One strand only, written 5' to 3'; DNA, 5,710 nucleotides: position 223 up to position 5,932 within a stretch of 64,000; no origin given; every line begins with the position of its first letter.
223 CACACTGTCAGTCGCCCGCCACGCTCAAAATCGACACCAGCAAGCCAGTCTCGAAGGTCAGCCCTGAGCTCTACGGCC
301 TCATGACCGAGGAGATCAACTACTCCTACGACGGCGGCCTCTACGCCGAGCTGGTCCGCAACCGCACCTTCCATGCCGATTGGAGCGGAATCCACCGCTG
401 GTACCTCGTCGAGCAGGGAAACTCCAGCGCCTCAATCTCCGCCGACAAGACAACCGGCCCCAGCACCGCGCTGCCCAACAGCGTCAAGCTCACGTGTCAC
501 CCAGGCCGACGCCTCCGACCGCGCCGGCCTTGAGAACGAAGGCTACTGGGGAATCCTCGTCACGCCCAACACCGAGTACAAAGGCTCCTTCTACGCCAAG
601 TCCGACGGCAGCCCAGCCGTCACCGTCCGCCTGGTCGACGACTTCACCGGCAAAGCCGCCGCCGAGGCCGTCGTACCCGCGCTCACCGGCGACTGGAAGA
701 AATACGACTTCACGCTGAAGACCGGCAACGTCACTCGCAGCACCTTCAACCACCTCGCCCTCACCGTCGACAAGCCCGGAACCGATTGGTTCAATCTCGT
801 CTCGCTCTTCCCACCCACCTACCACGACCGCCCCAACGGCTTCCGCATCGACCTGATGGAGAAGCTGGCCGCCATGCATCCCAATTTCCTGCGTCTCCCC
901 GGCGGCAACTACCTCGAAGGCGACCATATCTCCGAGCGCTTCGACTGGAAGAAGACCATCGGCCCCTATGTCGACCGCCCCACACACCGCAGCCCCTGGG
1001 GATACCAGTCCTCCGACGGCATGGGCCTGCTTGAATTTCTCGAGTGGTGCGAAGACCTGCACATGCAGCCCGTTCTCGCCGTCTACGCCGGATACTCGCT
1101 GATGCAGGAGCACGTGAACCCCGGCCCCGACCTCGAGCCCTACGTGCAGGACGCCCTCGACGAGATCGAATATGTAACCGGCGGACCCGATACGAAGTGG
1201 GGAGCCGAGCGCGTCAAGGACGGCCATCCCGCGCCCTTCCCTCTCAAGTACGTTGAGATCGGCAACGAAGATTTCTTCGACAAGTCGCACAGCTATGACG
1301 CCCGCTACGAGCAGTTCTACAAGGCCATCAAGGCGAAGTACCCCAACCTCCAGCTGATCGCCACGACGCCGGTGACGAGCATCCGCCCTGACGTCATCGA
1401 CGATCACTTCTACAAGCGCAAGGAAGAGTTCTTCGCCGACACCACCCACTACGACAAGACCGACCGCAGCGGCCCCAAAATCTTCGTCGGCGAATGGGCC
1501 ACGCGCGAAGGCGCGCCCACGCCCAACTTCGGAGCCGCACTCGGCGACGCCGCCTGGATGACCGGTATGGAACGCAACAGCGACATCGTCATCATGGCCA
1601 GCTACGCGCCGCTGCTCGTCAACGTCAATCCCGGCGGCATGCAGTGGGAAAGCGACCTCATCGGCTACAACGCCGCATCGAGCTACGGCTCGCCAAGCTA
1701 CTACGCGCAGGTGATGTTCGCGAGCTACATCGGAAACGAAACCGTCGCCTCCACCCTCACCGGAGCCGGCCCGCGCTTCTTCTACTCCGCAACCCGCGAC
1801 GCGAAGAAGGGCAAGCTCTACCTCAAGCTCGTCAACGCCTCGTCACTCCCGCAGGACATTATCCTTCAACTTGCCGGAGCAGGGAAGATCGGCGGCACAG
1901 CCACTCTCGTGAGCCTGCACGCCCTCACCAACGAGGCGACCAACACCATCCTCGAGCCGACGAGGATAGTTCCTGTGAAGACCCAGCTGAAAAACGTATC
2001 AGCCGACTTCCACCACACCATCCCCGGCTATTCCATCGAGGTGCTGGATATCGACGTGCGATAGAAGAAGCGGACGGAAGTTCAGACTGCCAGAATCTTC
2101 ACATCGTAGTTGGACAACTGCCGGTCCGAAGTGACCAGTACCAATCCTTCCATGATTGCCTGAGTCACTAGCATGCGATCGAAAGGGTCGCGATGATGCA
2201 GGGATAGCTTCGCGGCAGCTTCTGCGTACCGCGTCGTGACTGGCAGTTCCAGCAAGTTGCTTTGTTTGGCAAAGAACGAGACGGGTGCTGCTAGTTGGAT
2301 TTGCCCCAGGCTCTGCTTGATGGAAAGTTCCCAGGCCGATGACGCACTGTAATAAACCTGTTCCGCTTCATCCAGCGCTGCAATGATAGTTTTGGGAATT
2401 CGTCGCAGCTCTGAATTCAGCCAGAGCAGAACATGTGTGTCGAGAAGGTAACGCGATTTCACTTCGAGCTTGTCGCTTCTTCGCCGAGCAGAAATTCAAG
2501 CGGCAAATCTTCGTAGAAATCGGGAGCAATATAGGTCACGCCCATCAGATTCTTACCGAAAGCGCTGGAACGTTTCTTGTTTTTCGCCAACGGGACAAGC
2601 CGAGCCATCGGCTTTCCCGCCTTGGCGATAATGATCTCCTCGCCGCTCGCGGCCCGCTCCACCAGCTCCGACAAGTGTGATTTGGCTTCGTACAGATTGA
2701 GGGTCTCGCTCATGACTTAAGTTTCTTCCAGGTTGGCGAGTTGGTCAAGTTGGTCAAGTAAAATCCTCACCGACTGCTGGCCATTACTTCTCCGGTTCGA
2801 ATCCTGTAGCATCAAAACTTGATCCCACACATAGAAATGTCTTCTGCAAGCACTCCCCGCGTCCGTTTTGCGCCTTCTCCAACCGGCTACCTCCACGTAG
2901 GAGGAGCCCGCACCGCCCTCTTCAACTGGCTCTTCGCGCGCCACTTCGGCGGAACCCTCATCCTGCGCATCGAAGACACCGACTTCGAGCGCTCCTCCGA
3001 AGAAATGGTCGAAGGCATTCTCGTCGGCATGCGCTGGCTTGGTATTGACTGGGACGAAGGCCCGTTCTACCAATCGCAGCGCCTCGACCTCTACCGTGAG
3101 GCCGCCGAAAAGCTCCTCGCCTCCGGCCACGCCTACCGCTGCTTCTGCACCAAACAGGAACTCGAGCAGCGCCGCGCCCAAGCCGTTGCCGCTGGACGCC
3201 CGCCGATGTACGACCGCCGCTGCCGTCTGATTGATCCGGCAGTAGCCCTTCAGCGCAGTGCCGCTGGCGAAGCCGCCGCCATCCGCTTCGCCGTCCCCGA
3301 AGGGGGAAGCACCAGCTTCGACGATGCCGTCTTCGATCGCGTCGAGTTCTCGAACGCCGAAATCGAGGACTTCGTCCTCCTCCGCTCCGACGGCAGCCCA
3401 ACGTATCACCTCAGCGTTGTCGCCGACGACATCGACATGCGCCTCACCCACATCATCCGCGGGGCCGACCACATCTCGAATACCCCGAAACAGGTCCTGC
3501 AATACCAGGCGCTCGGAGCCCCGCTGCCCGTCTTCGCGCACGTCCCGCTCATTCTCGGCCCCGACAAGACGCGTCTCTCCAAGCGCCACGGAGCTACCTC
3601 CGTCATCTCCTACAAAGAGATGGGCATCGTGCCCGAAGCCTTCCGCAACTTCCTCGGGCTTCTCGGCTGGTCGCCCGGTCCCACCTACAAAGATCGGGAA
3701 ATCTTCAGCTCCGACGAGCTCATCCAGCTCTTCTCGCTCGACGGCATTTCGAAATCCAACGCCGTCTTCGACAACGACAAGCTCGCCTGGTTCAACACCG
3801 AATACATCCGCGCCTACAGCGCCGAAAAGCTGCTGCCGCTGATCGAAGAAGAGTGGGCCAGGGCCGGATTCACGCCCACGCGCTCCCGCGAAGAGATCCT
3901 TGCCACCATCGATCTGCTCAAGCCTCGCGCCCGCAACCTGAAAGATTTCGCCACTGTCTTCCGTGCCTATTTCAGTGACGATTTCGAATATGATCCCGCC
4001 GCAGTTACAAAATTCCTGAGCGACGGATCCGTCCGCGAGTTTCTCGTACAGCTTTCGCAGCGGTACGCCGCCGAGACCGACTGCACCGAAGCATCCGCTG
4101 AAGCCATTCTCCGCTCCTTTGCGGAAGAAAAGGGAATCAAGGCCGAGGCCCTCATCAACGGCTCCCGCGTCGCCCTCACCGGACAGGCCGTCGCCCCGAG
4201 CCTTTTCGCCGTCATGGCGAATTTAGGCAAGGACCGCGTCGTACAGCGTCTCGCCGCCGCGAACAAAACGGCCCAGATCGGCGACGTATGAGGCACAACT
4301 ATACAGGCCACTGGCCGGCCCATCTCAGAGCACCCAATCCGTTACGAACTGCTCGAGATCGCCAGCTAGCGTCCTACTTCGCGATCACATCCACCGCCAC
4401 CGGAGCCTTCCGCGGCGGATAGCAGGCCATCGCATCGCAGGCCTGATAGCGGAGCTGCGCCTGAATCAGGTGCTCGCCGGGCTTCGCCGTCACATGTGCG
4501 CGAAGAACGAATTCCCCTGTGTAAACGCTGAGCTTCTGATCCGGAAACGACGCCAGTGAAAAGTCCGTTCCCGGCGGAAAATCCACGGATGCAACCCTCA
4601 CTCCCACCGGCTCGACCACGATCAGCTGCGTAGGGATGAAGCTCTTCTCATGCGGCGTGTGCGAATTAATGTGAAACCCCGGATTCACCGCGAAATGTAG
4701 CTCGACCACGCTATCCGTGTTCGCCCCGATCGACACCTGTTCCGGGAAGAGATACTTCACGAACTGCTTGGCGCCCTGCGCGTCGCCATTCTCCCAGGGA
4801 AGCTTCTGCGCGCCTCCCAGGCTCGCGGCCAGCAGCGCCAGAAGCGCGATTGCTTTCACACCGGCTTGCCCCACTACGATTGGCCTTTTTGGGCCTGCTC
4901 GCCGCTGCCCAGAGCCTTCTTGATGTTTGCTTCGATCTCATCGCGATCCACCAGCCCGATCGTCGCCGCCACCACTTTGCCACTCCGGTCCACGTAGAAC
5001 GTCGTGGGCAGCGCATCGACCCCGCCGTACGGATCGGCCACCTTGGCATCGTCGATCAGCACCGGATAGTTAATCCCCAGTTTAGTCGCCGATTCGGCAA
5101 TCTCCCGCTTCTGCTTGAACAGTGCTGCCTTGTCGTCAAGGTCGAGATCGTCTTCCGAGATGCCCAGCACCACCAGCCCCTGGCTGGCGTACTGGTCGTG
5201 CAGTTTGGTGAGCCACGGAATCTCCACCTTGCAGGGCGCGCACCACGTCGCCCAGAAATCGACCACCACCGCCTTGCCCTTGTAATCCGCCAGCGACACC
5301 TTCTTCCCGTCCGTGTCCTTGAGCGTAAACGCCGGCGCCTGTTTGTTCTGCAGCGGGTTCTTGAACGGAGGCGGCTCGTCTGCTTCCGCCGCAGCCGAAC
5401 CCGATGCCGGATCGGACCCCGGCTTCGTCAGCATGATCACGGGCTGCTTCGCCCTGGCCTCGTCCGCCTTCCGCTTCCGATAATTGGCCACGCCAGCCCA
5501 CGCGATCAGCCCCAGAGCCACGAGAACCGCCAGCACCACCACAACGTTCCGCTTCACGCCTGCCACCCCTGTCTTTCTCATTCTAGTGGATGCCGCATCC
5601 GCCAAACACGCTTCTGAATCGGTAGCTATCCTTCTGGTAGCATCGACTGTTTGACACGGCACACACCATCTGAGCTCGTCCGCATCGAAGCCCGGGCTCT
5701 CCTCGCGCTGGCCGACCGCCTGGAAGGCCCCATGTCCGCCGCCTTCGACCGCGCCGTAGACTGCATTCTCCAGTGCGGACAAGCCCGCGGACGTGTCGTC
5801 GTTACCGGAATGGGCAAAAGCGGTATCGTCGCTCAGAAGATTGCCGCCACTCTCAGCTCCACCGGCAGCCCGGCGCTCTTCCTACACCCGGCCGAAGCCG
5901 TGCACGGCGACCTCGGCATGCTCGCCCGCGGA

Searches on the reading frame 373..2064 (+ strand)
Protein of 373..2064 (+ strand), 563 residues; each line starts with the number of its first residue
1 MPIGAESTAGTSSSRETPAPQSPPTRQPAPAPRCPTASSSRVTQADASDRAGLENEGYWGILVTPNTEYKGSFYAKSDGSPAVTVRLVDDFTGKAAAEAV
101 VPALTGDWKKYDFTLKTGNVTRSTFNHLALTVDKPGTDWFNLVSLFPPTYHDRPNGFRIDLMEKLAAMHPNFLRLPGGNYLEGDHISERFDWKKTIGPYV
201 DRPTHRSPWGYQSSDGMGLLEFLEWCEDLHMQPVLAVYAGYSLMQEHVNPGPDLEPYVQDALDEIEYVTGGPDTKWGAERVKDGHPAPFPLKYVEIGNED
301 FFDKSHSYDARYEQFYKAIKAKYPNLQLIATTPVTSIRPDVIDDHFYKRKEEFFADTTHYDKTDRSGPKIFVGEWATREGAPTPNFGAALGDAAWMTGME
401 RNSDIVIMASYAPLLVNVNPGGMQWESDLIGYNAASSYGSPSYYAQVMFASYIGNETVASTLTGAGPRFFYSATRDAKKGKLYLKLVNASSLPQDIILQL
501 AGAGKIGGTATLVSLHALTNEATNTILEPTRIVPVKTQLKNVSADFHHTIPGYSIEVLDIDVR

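Call 34: search_protein_families(library=pfam, proteins=[window:373-2064:+], max_evalue=0.001)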
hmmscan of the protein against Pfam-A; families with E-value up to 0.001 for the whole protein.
window:373-2064:+ (563 aa): 3 families
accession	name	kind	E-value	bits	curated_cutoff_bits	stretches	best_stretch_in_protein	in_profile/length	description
PF22848.2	ASD1_dom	-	1.4e-36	126.7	22.2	1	164-376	2-239/239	Alpha-L-arabinofuranosidase 1 domain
PF06964.18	Alpha-L-AF_C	-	1.4e-24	87.6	27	1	373-554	1-165/165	Alpha-L-arabinofuranosidase C-terminal domain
PF02018.23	CBM_4_9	-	4.2e-06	27.6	25.9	1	59-122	55-124/136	Carbohydrate binding domain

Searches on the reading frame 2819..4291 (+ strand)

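Call 34: search_protein_families(library=pfam, proteins=[window:2819-4291:+], max_evalue=0.001)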
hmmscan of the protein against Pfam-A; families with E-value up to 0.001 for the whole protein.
window:2819-4291:+ (490 aa): 2 families
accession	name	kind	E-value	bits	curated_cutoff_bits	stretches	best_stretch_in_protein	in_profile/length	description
PF00749.27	tRNA-synt_1c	-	2.6e-100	335.8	23.4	1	14-324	3-314/314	tRNA synthetases class I (E and Q), catalytic domain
PF19269.4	Anticodon_2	-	7.9e-29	101.3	23.6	1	346-481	9-140/141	Anticodon binding domain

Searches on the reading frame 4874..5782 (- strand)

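Call 95: search_protein_families(library=pfam, proteins=[window:4874-5782:-], max_evalue=0.001)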
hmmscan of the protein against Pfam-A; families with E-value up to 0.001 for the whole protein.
window:4874-5782:- (302 aa): 6 families
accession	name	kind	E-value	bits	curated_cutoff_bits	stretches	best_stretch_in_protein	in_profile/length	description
PF00578.27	AhpC-TSA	-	4.1e-29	101.5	26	1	147-272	3-123/124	AhpC/TSA family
PF08534.16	Redoxin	-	4.8e-23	82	26.6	1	146-286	3-143/148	Redoxin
PF00085.26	Thioredoxin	-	4.7e-10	39.8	23.5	1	169-204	18-52/103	Thioredoxin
PF00255.25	GSHPx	-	1.6e-06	28.1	27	1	152-208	4-59/108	Glutathione peroxidase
PF13905.12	Thioredoxin_8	-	5.3e-06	27.1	27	1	169-269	1-93/94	Thioredoxin-like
PF13098.12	Thioredoxin_2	-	0.00022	22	27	1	168-285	4-102/104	Thioredoxin-like domain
